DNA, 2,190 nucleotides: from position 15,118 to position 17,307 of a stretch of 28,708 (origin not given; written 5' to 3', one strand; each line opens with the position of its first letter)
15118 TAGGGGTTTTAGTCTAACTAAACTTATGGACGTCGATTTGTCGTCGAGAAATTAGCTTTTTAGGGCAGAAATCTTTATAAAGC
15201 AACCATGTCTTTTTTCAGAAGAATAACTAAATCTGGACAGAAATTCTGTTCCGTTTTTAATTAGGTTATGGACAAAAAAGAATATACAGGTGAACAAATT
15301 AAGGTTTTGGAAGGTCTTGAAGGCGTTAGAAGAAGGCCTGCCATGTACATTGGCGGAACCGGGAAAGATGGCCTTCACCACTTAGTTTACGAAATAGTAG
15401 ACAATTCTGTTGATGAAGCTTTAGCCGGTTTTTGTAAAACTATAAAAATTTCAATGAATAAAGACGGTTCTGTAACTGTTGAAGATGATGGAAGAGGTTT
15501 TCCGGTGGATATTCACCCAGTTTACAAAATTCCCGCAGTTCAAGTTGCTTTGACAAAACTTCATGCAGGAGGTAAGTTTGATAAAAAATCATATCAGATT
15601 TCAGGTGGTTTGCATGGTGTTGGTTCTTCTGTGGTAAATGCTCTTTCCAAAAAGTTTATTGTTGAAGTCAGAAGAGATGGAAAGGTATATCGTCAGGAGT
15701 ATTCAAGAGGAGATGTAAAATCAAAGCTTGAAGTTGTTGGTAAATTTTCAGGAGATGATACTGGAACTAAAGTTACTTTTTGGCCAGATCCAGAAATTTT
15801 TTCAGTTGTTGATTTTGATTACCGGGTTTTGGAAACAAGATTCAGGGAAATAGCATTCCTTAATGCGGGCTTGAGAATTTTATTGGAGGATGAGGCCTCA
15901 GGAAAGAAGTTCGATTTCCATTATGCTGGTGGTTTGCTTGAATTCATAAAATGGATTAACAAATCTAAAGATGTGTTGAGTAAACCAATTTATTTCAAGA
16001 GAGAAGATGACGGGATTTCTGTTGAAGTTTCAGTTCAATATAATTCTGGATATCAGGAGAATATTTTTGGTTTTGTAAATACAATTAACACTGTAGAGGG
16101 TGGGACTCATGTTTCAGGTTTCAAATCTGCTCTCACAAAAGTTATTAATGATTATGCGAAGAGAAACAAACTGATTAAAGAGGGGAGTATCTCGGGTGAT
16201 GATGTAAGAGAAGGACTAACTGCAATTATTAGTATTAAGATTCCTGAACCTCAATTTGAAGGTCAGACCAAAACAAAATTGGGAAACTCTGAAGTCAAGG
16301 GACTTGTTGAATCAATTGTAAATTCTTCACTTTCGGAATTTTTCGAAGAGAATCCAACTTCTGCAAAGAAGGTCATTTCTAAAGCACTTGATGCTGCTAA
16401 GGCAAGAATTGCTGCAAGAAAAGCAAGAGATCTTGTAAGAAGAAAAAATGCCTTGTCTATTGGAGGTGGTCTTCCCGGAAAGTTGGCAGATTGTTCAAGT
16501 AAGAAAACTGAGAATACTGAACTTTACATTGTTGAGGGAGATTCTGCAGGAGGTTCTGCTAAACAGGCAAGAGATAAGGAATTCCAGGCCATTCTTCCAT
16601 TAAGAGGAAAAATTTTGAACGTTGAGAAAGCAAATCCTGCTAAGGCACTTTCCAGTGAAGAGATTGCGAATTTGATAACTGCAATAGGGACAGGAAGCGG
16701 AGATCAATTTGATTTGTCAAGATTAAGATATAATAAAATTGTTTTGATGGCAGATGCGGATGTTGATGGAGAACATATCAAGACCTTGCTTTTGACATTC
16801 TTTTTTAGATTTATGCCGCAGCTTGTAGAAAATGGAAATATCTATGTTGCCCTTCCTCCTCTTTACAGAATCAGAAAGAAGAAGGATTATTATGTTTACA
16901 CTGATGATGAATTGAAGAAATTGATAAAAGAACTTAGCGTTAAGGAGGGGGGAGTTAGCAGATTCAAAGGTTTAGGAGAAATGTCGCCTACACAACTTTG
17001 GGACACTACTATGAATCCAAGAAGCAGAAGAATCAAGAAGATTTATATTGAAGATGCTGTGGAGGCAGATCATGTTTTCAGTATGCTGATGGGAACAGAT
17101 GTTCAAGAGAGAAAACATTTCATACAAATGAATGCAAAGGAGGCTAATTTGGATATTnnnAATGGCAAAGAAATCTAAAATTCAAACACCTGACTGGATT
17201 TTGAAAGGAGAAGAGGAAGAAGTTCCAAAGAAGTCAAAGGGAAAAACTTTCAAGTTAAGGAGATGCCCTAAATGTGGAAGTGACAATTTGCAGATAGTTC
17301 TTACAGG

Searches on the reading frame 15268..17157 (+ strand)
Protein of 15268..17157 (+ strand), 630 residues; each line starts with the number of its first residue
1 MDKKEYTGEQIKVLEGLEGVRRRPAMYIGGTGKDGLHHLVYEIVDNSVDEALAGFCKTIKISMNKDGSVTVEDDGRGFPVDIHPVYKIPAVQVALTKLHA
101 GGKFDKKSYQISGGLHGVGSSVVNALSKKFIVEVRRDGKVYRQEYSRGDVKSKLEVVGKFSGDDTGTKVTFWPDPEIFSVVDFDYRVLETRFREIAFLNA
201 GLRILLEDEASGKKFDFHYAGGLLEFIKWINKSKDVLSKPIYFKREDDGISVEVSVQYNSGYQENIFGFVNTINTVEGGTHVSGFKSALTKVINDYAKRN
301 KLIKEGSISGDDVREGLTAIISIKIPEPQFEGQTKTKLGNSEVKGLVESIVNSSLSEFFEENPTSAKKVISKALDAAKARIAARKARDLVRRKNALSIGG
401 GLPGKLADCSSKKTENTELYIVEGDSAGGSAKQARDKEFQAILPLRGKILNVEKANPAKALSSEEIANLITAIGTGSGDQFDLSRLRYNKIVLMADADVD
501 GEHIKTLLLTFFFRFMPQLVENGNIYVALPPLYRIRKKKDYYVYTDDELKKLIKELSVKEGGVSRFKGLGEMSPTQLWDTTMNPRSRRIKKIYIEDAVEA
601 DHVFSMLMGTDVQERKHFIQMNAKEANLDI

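Call 4: search_protein_families(library=pfam, proteins=[window:15268-17157:+], max_evalue=1)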
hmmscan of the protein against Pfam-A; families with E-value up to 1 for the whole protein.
window:15268-17157:+ (630 aa): 5 families
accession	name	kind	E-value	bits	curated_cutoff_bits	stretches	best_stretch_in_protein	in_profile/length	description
PF00204.31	DNA_gyraseB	-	1.8e-64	216.8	27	1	222-388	1-172/173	DNA gyrase B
PF00986.26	DNA_gyraseB_C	-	3.3e-26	91.7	29.8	1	563-620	6-63/63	DNA gyrase B subunit, carboxyl terminus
PF01751.28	Toprim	-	5.5e-20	71.8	23.1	1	418-528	1-94/96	Toprim domain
PF02518.31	HATPase_c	-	1.6e-16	61.1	26.4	1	34-175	4-109/111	Histidine kinase-, DNA gyrase B-, and HSP90-like ATPase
PF13589.12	HATPase_c_3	-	0.00053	20.5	25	1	39-151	6-109/137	Histidine kinase-, DNA gyrase B-, and HSP90-like ATPase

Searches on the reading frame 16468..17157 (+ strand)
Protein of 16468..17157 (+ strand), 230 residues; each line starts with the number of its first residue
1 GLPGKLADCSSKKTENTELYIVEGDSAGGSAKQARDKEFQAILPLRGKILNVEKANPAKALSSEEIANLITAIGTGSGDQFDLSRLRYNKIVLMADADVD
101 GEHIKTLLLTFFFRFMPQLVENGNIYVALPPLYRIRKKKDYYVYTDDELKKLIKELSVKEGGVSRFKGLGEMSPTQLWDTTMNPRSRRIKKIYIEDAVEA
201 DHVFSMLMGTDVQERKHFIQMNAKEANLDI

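Call 36: find_related_loci(query=window:16468-17157:+, collection=metagenome_contigs, flank=10000)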
Query window:16468-17157:+ (230 aa) in metagenome_contigs; peptide patterns used: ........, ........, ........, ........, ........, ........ (x = any residue, [..] = any of these).
600 stretches matched a pattern (row limit reached: there are more); 592 encode a relative of the query (tblastn E <= 1e-3); the best 80 are kept; 80 distinct loci.
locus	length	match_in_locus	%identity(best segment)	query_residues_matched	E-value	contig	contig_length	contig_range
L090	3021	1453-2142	93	1-230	3e-157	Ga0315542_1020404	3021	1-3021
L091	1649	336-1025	93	1-230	2e-161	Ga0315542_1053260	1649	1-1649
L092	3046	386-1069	77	1-230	1e-128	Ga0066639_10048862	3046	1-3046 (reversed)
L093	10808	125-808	78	1-230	1e-123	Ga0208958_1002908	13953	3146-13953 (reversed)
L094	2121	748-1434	76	1-230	2e-129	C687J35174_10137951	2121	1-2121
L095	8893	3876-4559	76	1-230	8e-122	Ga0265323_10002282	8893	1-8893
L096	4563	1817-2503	77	1-230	2e-122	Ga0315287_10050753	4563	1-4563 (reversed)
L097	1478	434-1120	78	1-230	6e-131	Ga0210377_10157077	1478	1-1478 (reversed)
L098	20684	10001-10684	75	1-230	6e-119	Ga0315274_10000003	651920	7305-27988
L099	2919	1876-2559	76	1-230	7e-124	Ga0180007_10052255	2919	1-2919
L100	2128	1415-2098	74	1-230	6e-126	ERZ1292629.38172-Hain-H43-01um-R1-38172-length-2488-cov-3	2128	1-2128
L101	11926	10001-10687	75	1-230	1e-118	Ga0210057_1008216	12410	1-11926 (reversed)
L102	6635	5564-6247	75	1-230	5e-119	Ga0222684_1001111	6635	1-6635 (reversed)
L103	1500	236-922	73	1-230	2e-126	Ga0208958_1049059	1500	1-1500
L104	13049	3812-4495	74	1-230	1e-116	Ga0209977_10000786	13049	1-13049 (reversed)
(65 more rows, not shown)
